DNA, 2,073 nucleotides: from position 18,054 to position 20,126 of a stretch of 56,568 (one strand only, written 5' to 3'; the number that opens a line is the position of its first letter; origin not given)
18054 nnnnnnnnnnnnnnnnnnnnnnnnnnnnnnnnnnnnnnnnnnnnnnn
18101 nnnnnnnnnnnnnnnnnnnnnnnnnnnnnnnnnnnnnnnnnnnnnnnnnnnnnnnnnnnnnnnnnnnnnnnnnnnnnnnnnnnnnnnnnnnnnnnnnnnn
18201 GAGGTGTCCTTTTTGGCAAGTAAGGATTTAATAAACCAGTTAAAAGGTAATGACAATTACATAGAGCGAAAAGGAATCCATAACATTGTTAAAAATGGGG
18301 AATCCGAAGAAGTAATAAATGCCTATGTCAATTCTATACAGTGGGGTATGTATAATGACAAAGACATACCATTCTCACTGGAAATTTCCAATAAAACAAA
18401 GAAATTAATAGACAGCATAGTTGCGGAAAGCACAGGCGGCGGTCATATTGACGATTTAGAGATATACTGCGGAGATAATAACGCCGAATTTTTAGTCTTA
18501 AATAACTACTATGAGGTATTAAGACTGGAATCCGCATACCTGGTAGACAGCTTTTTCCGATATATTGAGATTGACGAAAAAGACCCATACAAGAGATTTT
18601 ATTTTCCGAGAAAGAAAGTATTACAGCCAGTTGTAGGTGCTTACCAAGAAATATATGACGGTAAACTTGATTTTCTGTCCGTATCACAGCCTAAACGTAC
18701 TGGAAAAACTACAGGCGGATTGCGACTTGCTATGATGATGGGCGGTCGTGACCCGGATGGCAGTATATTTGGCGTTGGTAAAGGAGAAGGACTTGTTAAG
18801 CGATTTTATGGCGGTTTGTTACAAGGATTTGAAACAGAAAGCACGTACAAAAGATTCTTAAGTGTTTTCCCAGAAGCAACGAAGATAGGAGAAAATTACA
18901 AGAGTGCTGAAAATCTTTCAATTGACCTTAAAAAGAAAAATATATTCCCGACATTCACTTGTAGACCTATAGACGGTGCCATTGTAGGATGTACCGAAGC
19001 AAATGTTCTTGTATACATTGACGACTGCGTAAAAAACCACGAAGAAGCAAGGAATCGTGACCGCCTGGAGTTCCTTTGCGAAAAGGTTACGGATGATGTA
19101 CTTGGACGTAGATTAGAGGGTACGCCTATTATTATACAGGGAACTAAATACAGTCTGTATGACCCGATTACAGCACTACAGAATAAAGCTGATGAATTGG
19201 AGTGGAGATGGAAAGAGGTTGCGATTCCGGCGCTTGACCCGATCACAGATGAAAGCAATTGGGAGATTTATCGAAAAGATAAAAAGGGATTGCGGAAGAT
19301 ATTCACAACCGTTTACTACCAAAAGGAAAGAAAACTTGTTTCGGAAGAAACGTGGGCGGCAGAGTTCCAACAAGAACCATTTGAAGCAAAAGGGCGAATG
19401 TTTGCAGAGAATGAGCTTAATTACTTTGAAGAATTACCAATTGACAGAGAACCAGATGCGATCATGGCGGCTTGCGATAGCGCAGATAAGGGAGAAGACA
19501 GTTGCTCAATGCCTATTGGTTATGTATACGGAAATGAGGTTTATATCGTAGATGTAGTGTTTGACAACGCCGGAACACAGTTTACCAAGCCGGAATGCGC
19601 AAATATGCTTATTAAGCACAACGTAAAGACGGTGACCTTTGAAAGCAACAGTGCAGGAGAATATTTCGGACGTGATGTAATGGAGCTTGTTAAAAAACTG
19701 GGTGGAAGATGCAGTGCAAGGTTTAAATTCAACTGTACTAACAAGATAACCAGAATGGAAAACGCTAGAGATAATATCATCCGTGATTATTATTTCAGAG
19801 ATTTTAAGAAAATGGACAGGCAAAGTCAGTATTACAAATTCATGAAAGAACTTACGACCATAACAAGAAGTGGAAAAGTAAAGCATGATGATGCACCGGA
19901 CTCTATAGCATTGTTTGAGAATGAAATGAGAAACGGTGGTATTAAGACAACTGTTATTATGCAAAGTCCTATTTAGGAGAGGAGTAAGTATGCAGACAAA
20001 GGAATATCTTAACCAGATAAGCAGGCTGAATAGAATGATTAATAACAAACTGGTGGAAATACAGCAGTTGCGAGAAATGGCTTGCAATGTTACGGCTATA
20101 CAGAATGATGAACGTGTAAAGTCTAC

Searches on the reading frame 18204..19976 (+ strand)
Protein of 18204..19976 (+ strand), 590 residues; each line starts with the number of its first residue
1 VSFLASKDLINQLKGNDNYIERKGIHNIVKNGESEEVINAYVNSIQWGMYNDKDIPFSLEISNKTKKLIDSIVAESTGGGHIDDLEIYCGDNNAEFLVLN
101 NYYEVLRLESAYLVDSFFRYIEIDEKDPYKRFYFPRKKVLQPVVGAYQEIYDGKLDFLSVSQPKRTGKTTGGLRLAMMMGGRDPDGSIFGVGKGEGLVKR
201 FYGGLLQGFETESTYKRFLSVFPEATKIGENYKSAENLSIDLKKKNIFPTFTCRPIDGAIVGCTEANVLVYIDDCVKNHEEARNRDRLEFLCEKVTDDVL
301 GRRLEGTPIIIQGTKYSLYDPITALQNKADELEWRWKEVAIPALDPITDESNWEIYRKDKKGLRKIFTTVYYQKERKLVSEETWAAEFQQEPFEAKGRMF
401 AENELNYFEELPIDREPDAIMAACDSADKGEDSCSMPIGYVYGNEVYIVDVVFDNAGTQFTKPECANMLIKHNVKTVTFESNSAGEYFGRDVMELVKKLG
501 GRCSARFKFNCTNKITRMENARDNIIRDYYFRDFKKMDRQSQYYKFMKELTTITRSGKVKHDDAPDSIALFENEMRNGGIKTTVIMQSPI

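Call 64: search_dna_similar(query=window:18204-19976:+, collection=phages, mode=protein, max_rows=15)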
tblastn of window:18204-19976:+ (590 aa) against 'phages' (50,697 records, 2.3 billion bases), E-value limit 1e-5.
Records with a match: 109; places in all: 110; records where one place covers at least 80% of the query: 6.
Best place of each record, by identity: <60% 109.
By first word of the organism name: Streptococcus 33; Lactococcus 29; Bacteriophage 12; Clostridium 9; Staphylococcus 6; Bacteroides 6; Fusobacterium 2; Geobacillus 2; Porphyromonas 2; Dulem 1; and 7 more.
By host as written in the record: - 19; Streptococcus thermophilus 14; Lactococcus lactis 11; Streptococcus thermophilus ST64987 8; Bacteroides fragilis DA503 3; Clostridium tetani ATCC 9441 2; Geobacillus kaustophilus ATCC 8005 2; Lactococcus cremoris DGCC6073 2; and 43 more.
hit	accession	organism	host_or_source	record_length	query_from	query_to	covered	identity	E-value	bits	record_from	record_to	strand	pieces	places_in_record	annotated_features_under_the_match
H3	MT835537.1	Bacteriophage sp.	human fecal samples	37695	89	579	83%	48.5%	6e-140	454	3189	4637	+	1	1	record has no annotation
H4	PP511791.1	Dulem virus 39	Propithecus coquereli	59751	4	578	97%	30.1%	8e-59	218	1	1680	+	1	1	terminase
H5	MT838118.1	Bacteriophage sp.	human fecal samples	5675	74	590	88%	31.4%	3e-60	223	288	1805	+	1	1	record has no annotation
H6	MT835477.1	Bacteriophage sp.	human fecal samples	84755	102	590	83%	32.6%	4e-62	228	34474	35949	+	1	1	record has no annotation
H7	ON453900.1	Clostridium phage Maintenon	[Clostridium] innocuum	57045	102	579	81%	33.3%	1e-63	233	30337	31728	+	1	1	terminase large subunit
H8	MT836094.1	Bacteriophage sp.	human fecal samples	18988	102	583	82%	31.4%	9e-56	209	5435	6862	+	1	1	record has no annotation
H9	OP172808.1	Eggerthella phage EL753P1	Eggerthella lenta DA753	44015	116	577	78%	32.5%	5e-48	186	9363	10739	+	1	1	hypothetical protein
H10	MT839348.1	Bacteriophage sp.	human fecal samples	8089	148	578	73%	32.5%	2e-57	214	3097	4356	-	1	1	record has no annotation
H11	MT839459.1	Bacteriophage sp.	human fecal samples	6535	148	578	73%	32.3%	3e-57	214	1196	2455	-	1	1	record has no annotation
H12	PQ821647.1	Clostridium phage HMD-PC1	Clostridium perfringens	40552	129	569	75%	29.8%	2e-32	139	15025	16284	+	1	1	terminase large subunit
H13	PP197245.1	Terrisporobacter phage TVCOM_ph1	Terrisporobacter sp. COM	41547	117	567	76%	28.6%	2e-25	117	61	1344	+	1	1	terminase large subunit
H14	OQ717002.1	Clostridium phage vB_CpeS-17DYC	Clostridium perfringens 012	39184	129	562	74%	29.4%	1e-28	128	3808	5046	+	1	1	terminase large subunit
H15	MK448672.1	Streptococcus phage Javan117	Streptococcus dysgalactiae ASDSE_99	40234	107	577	80%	27.0%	7e-27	122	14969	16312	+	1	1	terminase large subunit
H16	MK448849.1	Streptococcus phage Javan128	Streptococcus dysgalactiae ERR084991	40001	107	577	80%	26.9%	9e-26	119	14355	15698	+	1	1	terminase large subunit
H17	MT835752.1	Bacteriophage sp.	human fecal samples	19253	133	571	74%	28.1%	5e-32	138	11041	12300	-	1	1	record has no annotation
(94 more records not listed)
